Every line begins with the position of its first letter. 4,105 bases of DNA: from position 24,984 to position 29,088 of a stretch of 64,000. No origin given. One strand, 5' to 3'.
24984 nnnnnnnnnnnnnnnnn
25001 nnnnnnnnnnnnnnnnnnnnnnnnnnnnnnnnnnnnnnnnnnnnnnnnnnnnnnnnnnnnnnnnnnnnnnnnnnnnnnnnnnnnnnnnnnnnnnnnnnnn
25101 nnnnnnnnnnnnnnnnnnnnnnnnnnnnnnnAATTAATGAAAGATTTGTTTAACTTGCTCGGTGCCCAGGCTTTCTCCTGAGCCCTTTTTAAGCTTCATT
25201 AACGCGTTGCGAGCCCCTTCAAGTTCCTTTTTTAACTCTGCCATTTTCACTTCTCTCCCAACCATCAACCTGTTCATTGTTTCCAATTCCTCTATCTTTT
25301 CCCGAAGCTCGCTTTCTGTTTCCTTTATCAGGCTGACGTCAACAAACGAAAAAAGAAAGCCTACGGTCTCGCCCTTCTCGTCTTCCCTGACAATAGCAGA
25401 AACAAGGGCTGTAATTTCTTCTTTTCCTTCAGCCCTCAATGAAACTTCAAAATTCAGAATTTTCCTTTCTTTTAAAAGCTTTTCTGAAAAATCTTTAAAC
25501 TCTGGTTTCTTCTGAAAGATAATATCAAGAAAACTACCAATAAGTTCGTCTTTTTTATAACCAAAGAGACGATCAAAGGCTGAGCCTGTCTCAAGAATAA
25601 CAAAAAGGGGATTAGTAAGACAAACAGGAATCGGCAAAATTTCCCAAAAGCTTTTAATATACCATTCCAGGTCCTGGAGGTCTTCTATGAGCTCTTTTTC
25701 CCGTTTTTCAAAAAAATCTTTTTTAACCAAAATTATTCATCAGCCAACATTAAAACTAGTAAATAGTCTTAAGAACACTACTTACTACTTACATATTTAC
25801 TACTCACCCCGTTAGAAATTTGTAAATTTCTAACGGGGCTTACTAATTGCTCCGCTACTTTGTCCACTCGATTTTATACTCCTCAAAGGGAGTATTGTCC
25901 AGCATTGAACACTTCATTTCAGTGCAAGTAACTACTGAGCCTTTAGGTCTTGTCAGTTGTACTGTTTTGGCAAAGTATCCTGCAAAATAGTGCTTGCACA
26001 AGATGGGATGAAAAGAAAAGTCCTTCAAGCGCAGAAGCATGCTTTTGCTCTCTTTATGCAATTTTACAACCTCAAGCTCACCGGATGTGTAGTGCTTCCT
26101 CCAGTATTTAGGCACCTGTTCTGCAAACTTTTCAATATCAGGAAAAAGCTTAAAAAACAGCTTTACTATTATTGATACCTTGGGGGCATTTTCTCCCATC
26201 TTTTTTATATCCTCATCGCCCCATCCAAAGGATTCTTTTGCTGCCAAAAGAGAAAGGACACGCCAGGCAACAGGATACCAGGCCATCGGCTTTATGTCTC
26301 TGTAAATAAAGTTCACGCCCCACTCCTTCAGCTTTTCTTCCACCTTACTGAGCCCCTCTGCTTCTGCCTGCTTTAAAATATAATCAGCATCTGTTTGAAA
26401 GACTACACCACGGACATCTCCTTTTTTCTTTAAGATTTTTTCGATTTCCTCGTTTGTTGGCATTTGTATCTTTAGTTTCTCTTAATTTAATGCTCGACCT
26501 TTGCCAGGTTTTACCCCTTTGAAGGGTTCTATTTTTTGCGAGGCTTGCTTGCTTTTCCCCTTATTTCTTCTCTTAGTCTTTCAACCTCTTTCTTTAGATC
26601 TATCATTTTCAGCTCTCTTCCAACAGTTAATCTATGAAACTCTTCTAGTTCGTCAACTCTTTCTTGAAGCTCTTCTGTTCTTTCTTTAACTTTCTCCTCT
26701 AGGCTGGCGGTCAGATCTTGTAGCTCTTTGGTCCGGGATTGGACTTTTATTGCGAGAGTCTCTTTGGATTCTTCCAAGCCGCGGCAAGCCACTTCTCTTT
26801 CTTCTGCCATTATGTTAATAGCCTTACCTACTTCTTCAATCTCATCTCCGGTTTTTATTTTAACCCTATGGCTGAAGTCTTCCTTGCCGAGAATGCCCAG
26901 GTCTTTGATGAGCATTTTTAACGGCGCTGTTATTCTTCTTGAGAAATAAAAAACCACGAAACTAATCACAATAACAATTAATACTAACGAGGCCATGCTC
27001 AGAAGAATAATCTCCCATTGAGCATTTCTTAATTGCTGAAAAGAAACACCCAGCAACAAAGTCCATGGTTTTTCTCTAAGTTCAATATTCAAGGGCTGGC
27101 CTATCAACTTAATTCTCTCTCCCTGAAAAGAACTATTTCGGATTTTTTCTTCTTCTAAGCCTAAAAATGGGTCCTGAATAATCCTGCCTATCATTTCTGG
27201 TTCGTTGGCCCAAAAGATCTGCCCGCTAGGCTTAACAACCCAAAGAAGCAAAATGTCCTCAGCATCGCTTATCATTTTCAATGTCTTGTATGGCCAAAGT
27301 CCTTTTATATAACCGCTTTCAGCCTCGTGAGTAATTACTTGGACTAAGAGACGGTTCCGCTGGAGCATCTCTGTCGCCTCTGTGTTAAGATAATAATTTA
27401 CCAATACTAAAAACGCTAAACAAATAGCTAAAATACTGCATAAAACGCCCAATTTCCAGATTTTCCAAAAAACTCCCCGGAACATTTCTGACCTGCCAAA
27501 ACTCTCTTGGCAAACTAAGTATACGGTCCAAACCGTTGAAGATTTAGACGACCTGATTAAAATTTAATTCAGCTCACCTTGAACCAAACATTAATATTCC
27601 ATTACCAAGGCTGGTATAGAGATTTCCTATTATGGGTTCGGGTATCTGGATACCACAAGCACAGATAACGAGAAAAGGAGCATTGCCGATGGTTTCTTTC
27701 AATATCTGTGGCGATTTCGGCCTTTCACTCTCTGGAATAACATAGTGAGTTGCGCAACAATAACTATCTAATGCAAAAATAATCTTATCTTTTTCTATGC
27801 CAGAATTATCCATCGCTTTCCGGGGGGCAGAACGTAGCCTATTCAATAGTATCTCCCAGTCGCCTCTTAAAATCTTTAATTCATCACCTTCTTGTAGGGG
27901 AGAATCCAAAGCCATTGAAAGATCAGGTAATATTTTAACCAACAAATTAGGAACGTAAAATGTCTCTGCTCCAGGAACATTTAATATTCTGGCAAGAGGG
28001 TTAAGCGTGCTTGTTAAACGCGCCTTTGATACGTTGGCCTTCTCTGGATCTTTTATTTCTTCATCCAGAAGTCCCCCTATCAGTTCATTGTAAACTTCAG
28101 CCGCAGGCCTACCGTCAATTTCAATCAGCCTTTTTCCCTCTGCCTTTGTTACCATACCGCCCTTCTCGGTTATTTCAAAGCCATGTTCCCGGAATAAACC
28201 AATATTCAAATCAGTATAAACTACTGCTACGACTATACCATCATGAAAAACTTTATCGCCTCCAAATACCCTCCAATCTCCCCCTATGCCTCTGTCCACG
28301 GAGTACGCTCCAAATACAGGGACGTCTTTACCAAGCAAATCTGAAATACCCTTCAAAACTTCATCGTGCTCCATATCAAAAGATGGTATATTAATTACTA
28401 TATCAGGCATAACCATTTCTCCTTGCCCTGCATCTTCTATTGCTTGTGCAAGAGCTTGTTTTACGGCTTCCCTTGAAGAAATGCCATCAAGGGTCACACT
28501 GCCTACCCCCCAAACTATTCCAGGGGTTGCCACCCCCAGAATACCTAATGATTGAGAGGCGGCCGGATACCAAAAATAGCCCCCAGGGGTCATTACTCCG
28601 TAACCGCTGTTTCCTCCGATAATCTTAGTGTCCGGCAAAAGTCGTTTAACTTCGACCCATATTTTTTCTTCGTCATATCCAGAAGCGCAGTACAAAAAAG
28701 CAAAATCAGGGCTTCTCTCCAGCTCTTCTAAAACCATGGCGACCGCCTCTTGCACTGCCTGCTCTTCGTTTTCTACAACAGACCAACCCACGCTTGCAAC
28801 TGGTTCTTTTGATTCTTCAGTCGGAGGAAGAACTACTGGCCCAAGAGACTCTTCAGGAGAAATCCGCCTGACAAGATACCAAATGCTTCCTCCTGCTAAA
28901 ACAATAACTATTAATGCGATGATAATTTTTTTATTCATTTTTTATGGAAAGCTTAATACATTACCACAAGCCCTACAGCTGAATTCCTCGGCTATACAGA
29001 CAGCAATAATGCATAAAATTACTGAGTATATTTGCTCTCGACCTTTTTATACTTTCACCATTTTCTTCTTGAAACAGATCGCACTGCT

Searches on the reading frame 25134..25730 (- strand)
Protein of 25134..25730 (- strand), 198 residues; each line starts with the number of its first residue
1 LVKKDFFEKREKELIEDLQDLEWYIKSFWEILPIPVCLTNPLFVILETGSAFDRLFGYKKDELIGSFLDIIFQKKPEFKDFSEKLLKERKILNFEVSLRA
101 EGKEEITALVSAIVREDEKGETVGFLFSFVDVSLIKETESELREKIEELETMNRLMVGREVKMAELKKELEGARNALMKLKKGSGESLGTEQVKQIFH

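Call 77: search_protein_families(library=pfam, proteins=[window:25134-25730:-], max_evalue=0.0001)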
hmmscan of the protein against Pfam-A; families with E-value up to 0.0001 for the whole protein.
window:25134-25730:- (198 aa): 3 families
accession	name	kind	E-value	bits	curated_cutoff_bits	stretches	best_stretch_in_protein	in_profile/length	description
PF13426.13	PAS_9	-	7.1e-09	36.3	27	1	35-133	3-102/103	PAS domain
PF08448.16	PAS_4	-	2.2e-06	28.3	23.1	1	32-133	4-106/110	PAS fold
PF00989.32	PAS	-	5.1e-06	26.9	22.6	1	32-131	10-112/113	PAS fold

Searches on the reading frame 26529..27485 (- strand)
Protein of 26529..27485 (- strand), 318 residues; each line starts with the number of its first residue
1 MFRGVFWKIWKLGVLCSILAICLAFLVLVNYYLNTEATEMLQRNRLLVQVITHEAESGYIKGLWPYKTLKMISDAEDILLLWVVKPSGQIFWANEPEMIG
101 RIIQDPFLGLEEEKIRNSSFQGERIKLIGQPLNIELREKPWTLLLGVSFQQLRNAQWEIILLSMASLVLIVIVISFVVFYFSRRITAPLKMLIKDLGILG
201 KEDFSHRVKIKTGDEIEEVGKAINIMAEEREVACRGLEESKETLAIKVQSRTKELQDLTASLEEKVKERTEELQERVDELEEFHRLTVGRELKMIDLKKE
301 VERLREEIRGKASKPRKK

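Call 77: search_protein_families(library=pfam, proteins=[window:26529-27485:-], max_evalue=0.0001)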
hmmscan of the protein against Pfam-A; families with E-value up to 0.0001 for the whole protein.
window:26529-27485:- (318 aa): 1 family
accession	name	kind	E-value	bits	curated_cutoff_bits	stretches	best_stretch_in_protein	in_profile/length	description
PF00672.30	HAMP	-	1.8e-08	35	25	1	181-228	2-49/53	HAMP domain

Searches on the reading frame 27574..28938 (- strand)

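Call 76: search_protein_families(library=pfam, proteins=[window:27574-28938:-], max_evalue=0.0001)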
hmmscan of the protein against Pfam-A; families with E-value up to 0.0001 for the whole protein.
window:27574-28938:- (454 aa): 2 families
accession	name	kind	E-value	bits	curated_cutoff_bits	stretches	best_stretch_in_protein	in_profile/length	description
PF08495.15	FIST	-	1.1e-21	78.1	23.2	1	78-277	1-189/189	FIST N domain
PF10442.14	FIST_C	-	1.8e-07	31.8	28.5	0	279-429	1-127/131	FIST C domain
